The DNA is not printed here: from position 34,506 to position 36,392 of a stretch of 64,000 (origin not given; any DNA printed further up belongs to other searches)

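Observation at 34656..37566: Co-directional cytochrome P450 and HemN-like radical SAM gene pair next to uvrC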

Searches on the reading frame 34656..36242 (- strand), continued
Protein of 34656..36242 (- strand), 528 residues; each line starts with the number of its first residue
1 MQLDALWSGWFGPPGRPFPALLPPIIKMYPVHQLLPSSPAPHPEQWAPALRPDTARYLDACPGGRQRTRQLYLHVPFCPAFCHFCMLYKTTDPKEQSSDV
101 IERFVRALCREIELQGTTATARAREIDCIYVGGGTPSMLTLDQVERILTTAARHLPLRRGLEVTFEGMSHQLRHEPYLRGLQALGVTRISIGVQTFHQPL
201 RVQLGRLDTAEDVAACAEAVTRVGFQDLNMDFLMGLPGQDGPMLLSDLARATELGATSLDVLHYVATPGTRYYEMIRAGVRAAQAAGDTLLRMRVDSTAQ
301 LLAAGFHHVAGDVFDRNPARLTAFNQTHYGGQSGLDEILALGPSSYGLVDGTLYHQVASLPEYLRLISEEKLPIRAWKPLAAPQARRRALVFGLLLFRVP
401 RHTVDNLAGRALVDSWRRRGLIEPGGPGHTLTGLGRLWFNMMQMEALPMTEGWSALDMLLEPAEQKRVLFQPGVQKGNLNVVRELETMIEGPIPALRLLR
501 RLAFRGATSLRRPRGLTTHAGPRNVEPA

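Call 68: search_protein_families(library=ncbifam, proteins=[L018:2816-3961:+, L018:3958-6282:+, L018:6279-7760:+, L018:9340-10380:-, L020:770-1639:+, L020:34-756:+, L017:1054-3237:+, L017:5062-6756:+, L017:6791-8146:-, L017:8432-10183:-], max_evalue=0.00001)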
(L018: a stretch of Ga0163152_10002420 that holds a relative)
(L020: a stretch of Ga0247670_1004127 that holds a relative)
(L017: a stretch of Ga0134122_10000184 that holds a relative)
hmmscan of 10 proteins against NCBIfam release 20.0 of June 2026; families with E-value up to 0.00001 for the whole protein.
L018:2816-3961:+ (381 aa): 1 family
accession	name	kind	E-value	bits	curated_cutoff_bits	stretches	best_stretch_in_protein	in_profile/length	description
NF005754.0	PRK07578.1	equivalog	2.7e-07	30.7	167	1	15-75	2-63/200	short chain dehydrogenase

L018:3958-6282:+ (774 aa): 6 families
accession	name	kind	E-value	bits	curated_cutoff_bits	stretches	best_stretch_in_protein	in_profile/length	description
TIGR00921.1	2A067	subfamily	7.1e-49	166.5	351.9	1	14-738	5-731/733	hydrophobe/amphiphile efflux-3 (HAE3) family transporter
TIGR03480.1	HpnN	hypoth_equivalog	4.1e-25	87.9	751.85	2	184-423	241-472/862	hopanoid biosynthesis associated RND transporter like protein HpnN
TIGR00833.1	actII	subfamily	5.8e-24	84.4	874.7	2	140-441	102-403/910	MMPL family RND transporter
NF052374.1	HopndTporHpnN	equivalog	9.4e-10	37.2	1100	0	186-423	246-475/858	hopanoid transporter HpnN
NF033617.1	RND_permease_2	subfamily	7.2e-08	30.8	1250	1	532-717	276-460/1009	multidrug efflux RND transporter permease subunit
NF000282.2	RND_permease_1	subfamily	9.7e-07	27.1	1250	1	527-705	279-456/1029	multidrug efflux RND transporter permease subunit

L018:6279-7760:+ (493 aa): 23 families
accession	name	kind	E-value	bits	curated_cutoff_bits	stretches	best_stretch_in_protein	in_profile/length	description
NF045689.1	BCarotKetCrtO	equivalog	9.8e-25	87.1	1000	2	13-123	2-115/563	beta-carotene ketolase CrtO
TIGR02734.1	crtI_fam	subfamily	2.4e-14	52.9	238.1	1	17-71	1-53/504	phytoene desaturase family protein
NF003585.0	PRK05249.1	equivalog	3e-09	36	465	1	12-54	4-46/464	Si-specific NAD(P)(+) transhydrogenase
NF045637.1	carotdesatCrtDProt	equivalog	6.4e-09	34.9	580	1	18-56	2-40/485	1-hydroxycarotenoid 3,4-desaturase CrtD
NF009476.0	PRK12839.1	equivalog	5.5e-08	31.4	940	1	11-53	5-47/572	FAD-dependent oxidoreductase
NF005560.0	PRK07233.1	equivalog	7.7e-08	31.6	252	1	18-53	4-39/435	hypothetical protein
NF009477.0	PRK12843.1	equivalog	1e-07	30.8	758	1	8-60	10-62/578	FAD-dependent oxidoreductase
NF004789.0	PRK06134.1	subfamily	2.3e-07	29.8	747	1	8-55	6-53/581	FAD-dependent oxidoreductase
NF058655.1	CrtID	equivalog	2.4e-07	30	640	0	18-72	2-54/478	bifunctional phytoene desaturase/3,4-desaturase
NF006130.0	PRK08274.1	equivalog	3.1e-07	29.6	369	0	12-48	3-39/467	FAD-dependent tricarballylate dehydrogenase TcuA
NF053717.1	VnlPnlRedVprA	equivalog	4.8e-07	29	600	1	10-51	2-43/481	vinyl phenol reductase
TIGR03467.1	HpnE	equivalog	5.1e-07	29.4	283.05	1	18-57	2-41/430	hydroxysqualene dehydroxylase HpnE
TIGR02730.1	carot_isom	equivalog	7.7e-07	28.3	586.9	0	15-70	1-54/493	carotenoid isomerase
NF006002.0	PRK08132.1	subfamily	9.9e-07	27.5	416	1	10-55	21-66/552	FAD-dependent oxidoreductase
NF053676.1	4oxCHCAChcC1Cy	equivalog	1.9e-06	26.6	1000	1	14-52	1-39/528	4-oxocyclohexanecarboxylate 2-dehydrogenase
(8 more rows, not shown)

L018:9340-10380:- (346 aa): 0 families

L020:770-1639:+ (289 aa): 5 families
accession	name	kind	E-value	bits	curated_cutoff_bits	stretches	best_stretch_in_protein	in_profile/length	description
TIGR03466.1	HpnA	hypoth_equivalog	1e-12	47.6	367.65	1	5-120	3-115/327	hopanoid-associated sugar epimerase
NF052578.1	StrlDmthSdmBMthl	equivalog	1.3e-12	48.1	600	1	6-120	4-115/328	sterol demethylase protein SdmB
NF042422.1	oxyalk_red_OleD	equivalog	1.2e-07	31.4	580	1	5-118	3-110/329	2-alkyl-3-oxoalkanoate reductase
NF041293.1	G6PDh_Azf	equivalog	1e-06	28.4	400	1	1-151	1-156/252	NAD-dependent glucose-6-phosphate dehydrogenase Azf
TIGR03649.1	ergot_EASG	subfamily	5e-06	26.2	256.4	0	99-230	88-218/287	ergot alkaloid biosynthesis protein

L020:34-756:+ (240 aa): 1 family
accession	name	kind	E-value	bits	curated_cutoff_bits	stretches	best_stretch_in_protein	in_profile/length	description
NF006787.0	PRK09294.1-1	subfamily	2.7e-11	43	396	1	1-200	208-403/420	acyltransferase PapA5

L017:1054-3237:+ (727 aa): 3 families
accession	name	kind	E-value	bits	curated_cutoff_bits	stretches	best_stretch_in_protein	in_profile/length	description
TIGR01982.1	UbiB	equivalog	2.9e-63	214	487.55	1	177-518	32-360/436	2-polyprenylphenol 6-hydroxylase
NF003404.0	PRK04750.1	equivalog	1.5e-48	165.8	667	1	184-487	42-337/529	ubiquinone biosynthesis regulatory protein kinase UbiB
NF050082.1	ATPase_MABP1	exception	3.6e-17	62.3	800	1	189-461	45-302/435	macrolide-binding ATPase MABP-1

L017:5062-6756:+ (564 aa): 13 families
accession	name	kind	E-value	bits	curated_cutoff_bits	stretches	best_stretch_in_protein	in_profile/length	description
TIGR03467.1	HpnE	equivalog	4.2e-75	253.7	283.05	1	77-518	1-429/430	hydroxysqualene dehydroxylase HpnE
TIGR02731.1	phytoene_desat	equivalog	3.1e-51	174.5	569.4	1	77-517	2-452/453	15-cis-phytoene desaturase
TIGR02732.1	zeta_caro_desat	equivalog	3.9e-33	115.1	622.15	2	77-386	2-326/474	9,9'-di-cis-zeta-carotene desaturase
NF005560.0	PRK07233.1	equivalog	2.5e-23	82.6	252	1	76-517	2-428/435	hypothetical protein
NF045637.1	carotdesatCrtDProt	equivalog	1.3e-13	50.3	580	1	77-132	1-54/485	1-hydroxycarotenoid 3,4-desaturase CrtD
TIGR02734.1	crtI_fam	subfamily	9.4e-12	44.4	238.1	1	77-147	1-68/504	phytoene desaturase family protein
NF005547.0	PRK07208.1-3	equivalog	7.5e-10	38.1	380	1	76-164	6-92/465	hypothetical protein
NF005548.0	PRK07208.1-4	equivalog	3e-09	36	389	1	76-143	5-70/488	hypothetical protein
TIGR02730.1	carot_isom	equivalog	1.6e-08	33.9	586.9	0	277-337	221-280/493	carotenoid isomerase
NF058655.1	CrtID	equivalog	8.6e-08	31.4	640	1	77-131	1-53/478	bifunctional phytoene desaturase/3,4-desaturase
TIGR02733.1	desat_CrtD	equivalog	4.3e-07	29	549.7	0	75-114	2-41/492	C-3',4' desaturase CrtD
TIGR00031.1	UDP-GALP_mutase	equivalog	4.8e-06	25.8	303.75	1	76-144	3-71/378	UDP-galactopyranose mutase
NF045689.1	BCarotKetCrtO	equivalog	5.7e-06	25.2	1000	0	75-114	4-43/563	beta-carotene ketolase CrtO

L017:6791-8146:- (451 aa): 16 families
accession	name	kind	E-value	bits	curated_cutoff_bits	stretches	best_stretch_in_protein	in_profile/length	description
TIGR04107.1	rSAM_HutW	equivalog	5.2e-34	117.8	400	1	47-343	41-333/419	heme anaerobic degradation radical SAM methyltransferase ChuW/HutW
NF006067.1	PRK08208.1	equivalog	7.9e-33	114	380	1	44-321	34-301/427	STM4012 family radical SAM protein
TIGR00538.1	hemN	equivalog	1.6e-28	99.7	324.95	1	41-349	45-358/454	oxygen-independent coproporphyrinogen III oxidase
TIGR00539.1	hemN_rel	equivalog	6.7e-26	91.2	205.4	1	48-260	3-215/361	radical SAM family heme chaperone HemW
TIGR03994.1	rSAM_HemZ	equivalog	1.2e-25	90.5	321.4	1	43-258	82-300/401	coproporphyrinogen dehydrogenase HemZ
NF006385.0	PRK08629.1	equivalog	1.3e-21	76.9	355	1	39-344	46-332/439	coproporphyrinogen III oxidase family protein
NF005133.0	PRK06582.1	equivalog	5e-20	71.9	597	1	46-248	12-213/390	coproporphyrinogen III oxidase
NF006064.0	PRK08207.2-2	equivalog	9.9e-20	71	504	1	42-234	141-338/465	coproporphyrinogen III oxidase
NF006060.0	PRK08207.1-3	equivalog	4e-15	55.5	653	1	42-253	146-360/477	coproporphyrinogen III oxidase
NF006061.0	PRK08207.1-4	equivalog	2.6e-13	49.6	702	1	34-229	162-363/501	coproporphyrinogen III oxidase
NF006066.0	PRK08207.2-5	equivalog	4.3e-13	48.7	1117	1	42-240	187-390/518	coproporphyrinogen III oxidase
NF006063.0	PRK08207.2-1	equivalog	4.4e-10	38.8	1074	1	29-222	176-374/518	coproporphyrinogen III oxidase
NF004567.0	PRK05904.1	equivalog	5.8e-10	38.9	355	1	48-233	9-191/353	coproporphyrinogen III oxidase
NF006059.0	PRK08207.1-1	equivalog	3.6e-09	35.9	1012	1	34-229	160-361/496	coproporphyrinogen III oxidase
NF006062.0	PRK08207.1-5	equivalog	4e-09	35.8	1007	1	41-239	144-348/476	coproporphyrinogen III oxidase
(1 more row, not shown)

L017:8432-10183:- (583 aa): 0 families

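Call 73: list_cluster_members(proteins=[P0001, P0121])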
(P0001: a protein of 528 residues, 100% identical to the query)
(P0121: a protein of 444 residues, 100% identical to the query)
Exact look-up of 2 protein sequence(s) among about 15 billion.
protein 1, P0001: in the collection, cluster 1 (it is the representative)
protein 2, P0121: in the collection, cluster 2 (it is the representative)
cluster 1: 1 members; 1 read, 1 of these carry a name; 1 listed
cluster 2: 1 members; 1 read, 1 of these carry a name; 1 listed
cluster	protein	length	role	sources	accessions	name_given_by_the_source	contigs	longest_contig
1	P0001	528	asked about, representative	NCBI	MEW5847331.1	MAG: radical SAM protein [Myxococcota bacterium]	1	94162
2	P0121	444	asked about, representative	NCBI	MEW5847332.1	MAG: cytochrome P450 [Myxococcota bacterium]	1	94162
